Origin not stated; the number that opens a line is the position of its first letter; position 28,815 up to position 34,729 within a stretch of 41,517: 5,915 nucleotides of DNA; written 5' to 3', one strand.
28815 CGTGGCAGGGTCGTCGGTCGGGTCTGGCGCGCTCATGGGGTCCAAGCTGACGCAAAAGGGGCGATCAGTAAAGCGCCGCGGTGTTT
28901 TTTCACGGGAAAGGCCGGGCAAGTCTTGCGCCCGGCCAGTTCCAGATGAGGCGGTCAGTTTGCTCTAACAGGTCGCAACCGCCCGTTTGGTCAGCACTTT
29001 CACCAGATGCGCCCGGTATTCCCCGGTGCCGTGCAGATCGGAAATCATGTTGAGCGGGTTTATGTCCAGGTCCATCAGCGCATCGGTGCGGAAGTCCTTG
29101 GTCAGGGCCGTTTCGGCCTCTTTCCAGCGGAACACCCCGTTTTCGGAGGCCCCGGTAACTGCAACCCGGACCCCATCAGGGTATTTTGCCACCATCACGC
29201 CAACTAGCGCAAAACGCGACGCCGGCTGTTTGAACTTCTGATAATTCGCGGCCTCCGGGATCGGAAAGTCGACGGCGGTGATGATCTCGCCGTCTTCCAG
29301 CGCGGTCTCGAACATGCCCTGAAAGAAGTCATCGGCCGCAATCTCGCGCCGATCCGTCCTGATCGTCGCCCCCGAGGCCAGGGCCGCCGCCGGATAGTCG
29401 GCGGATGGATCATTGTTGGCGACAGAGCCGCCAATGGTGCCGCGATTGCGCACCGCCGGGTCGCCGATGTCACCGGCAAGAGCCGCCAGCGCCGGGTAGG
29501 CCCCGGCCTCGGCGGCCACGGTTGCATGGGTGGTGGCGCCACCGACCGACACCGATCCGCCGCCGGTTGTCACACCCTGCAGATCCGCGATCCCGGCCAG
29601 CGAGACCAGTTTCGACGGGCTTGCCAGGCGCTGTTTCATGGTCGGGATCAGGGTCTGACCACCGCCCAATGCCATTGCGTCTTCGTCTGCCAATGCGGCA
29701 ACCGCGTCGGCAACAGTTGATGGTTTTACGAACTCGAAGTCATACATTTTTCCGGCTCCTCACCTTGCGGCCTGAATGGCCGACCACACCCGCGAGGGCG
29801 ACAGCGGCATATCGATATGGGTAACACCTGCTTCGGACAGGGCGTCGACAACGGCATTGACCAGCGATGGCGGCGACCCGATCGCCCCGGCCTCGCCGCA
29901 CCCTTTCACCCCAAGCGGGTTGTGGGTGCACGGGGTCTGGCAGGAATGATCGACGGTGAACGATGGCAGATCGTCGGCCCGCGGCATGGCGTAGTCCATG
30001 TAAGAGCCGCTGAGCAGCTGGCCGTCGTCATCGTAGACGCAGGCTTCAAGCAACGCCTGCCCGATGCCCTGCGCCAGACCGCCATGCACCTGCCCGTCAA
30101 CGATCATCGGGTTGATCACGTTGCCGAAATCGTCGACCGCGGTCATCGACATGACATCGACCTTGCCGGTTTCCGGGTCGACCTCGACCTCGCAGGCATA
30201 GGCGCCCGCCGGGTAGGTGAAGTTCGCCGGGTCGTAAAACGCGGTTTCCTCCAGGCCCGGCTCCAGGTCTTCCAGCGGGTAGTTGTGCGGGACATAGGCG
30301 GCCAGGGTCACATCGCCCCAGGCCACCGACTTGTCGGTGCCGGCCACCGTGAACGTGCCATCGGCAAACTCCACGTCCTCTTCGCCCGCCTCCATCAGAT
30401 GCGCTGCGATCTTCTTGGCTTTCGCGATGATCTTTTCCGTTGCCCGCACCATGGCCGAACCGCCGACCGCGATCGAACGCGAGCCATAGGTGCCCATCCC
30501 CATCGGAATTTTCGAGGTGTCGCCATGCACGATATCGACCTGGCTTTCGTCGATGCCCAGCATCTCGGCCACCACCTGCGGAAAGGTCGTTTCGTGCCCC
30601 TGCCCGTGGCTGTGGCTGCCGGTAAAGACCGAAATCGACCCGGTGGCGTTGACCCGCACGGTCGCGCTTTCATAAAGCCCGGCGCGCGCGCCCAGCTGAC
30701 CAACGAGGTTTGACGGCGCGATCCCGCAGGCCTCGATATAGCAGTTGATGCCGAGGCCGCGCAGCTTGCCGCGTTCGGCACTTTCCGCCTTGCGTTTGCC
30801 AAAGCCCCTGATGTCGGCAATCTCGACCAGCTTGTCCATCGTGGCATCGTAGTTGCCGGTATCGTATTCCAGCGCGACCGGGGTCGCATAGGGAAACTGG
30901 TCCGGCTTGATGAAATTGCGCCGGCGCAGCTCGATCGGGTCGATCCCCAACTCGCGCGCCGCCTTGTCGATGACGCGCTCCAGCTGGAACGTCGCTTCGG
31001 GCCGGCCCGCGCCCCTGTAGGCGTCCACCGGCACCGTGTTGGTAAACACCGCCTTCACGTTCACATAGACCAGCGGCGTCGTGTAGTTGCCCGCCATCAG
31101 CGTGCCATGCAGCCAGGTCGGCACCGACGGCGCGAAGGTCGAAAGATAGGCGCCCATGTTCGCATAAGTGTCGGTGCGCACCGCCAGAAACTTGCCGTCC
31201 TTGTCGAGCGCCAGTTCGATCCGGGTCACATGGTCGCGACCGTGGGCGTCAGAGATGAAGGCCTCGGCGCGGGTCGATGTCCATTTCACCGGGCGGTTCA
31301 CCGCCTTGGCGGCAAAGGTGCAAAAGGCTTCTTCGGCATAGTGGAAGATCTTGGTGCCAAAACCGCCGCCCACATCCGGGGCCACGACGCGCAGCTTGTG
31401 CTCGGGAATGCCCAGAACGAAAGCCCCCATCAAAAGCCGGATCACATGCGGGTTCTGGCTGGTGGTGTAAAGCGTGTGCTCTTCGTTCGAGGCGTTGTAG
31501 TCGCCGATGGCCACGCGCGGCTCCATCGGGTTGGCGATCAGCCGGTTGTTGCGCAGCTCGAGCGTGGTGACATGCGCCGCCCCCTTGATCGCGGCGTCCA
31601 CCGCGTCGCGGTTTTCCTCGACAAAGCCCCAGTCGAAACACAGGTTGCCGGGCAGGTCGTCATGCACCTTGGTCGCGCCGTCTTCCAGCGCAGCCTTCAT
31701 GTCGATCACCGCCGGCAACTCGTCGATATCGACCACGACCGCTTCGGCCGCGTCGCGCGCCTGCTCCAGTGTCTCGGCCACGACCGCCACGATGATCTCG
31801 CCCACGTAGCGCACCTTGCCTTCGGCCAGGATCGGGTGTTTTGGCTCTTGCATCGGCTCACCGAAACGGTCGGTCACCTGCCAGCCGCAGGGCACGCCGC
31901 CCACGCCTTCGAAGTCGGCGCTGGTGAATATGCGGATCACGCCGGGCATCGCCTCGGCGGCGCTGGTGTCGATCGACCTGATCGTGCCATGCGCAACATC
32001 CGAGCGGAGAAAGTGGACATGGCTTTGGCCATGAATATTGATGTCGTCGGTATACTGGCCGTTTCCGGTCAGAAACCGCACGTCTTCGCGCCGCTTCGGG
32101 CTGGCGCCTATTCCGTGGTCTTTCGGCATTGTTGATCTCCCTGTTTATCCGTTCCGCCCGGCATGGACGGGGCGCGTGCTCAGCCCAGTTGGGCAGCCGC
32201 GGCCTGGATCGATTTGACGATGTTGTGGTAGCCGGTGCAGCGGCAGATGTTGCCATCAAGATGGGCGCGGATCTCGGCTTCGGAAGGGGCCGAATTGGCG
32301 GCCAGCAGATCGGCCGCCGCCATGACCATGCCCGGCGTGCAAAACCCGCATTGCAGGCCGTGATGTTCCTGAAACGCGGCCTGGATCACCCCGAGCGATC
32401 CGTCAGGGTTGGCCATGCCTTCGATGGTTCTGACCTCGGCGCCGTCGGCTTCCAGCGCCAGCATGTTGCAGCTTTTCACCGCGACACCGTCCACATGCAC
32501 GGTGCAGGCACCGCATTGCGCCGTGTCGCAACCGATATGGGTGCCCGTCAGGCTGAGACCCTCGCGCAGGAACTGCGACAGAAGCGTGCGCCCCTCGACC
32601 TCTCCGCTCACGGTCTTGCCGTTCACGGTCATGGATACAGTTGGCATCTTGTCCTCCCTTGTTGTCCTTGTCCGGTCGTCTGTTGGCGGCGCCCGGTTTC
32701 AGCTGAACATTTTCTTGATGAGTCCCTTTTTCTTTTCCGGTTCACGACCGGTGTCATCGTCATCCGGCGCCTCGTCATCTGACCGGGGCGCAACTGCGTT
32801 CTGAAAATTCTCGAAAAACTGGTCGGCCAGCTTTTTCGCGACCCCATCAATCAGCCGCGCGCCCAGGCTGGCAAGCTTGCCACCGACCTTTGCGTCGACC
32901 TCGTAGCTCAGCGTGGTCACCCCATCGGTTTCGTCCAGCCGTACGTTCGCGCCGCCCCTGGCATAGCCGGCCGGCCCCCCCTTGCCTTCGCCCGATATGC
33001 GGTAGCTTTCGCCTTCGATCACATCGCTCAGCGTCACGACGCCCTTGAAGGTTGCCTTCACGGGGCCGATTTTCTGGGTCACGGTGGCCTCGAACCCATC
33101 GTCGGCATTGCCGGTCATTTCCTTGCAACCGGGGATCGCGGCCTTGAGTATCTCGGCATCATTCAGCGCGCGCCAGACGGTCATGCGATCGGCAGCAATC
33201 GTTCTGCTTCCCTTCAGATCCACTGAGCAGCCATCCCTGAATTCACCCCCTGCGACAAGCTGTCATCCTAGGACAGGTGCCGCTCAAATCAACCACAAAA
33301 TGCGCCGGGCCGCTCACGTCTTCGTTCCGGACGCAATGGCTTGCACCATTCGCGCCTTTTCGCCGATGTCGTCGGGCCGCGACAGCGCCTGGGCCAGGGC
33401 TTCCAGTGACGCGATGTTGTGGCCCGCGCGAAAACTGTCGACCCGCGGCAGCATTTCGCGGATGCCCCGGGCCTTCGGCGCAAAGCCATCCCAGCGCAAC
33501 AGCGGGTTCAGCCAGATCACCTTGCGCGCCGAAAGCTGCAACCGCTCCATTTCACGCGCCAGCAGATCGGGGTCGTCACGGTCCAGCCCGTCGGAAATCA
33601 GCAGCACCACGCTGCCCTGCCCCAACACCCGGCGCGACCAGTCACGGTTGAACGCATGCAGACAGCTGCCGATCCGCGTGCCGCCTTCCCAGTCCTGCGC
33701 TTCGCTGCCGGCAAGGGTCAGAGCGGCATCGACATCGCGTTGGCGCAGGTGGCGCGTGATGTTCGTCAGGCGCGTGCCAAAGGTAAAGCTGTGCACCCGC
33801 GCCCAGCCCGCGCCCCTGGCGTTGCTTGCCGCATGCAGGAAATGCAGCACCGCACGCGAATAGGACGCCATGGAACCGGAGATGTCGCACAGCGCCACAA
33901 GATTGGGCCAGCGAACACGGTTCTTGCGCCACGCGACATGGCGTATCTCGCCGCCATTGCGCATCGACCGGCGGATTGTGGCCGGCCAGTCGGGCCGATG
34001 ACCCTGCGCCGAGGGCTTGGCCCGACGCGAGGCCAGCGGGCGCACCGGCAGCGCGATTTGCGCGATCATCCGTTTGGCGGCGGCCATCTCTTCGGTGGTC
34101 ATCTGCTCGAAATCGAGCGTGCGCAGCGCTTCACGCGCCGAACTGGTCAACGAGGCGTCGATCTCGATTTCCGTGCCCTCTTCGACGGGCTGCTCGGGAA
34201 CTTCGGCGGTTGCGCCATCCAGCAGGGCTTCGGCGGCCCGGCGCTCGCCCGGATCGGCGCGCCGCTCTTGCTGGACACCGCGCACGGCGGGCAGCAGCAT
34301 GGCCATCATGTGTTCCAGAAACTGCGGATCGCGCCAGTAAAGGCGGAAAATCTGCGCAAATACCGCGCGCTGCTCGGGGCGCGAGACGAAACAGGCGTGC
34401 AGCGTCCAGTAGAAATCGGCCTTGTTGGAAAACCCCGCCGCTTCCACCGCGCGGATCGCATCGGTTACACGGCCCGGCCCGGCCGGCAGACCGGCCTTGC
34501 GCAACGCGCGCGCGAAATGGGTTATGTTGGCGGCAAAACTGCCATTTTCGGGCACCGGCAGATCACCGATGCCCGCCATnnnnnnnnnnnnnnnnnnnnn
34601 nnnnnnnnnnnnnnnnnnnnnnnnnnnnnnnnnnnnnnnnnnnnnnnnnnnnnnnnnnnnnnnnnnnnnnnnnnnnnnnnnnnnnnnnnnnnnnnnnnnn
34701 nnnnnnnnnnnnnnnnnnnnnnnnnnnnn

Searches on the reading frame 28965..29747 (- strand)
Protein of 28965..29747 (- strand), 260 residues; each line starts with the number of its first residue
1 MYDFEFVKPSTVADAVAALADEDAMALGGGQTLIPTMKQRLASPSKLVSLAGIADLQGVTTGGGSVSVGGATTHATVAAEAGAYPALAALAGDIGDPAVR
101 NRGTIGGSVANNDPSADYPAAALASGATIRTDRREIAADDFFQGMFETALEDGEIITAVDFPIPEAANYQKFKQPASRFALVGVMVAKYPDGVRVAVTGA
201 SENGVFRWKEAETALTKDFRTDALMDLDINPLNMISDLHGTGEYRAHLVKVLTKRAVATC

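Call 48: search_protein_families(library=pfam, proteins=[window:28965-29747:-], max_evalue=0.00001)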
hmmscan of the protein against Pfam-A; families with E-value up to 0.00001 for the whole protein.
window:28965-29747:- (260 aa): 1 family
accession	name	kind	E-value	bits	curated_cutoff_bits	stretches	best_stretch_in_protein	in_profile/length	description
PF00941.27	FAD_binding_5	-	6.8e-43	146.9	27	1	3-163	2-169/170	FAD binding domain in molybdopterin dehydrogenase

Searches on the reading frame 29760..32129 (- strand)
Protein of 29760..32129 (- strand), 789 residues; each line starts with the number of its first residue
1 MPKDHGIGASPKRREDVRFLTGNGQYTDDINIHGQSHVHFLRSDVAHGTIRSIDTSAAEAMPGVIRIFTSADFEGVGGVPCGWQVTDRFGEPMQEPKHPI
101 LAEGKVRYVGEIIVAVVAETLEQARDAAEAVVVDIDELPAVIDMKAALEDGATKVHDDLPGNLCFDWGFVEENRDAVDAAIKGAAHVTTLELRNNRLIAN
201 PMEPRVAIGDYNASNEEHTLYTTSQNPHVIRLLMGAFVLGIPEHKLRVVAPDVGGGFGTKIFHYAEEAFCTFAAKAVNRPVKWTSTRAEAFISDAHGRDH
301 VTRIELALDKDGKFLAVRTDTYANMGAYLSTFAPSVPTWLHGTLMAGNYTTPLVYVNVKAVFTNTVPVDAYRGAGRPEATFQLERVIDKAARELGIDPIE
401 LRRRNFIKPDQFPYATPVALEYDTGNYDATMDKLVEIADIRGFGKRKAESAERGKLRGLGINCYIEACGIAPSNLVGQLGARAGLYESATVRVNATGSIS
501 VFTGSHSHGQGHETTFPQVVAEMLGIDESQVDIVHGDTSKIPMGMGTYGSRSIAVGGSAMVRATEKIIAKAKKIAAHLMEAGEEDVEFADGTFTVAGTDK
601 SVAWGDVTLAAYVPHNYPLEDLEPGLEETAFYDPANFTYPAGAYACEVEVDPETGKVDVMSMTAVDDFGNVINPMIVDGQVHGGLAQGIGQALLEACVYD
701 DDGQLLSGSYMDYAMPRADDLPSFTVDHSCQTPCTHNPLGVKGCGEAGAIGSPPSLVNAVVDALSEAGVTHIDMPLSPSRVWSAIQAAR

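Call 48: search_protein_families(library=pfam, proteins=[window:29760-32129:-], max_evalue=0.00001)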
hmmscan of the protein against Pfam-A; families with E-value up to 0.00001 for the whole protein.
window:29760-32129:- (789 aa): 3 families
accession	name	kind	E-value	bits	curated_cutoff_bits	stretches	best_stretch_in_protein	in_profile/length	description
PF20256.3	MoCoBD_2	-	2.4e-93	313.2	27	1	436-722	4-283/283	Molybdopterin cofactor-binding domain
PF02738.23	MoCoBD_1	-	3.7e-79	265.7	27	1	155-406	1-244/244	Molybdopterin cofactor-binding domain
PF01315.27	Ald_Xan_dh_C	-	2.8e-26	92.4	31.3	1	21-139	1-110/110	Aldehyde oxidase and xanthine dehydrogenase, a/b hammerhead domain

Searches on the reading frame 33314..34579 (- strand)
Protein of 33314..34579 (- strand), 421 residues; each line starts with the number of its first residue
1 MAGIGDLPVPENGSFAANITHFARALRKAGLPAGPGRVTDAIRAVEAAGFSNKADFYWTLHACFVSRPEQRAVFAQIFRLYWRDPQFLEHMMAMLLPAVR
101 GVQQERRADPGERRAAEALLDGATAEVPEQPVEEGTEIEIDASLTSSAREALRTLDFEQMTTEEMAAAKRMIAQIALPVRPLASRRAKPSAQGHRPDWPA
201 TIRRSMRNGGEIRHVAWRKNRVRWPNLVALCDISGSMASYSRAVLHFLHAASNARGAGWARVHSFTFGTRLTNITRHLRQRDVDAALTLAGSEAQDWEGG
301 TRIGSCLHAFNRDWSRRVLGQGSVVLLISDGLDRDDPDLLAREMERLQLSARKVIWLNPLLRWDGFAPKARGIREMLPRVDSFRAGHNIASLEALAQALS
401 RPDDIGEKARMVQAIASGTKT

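Call 48: search_protein_families(library=pfam, proteins=[window:33314-34579:-], max_evalue=0.00001)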
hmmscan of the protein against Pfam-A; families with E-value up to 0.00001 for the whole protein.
window:33314-34579:- (421 aa): 1 family
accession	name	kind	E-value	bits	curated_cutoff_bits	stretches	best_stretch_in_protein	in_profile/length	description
PF05762.20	VWA_CoxE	-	4.3e-64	216.4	26.4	1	180-391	10-221/222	VWA domain containing CoxE-like protein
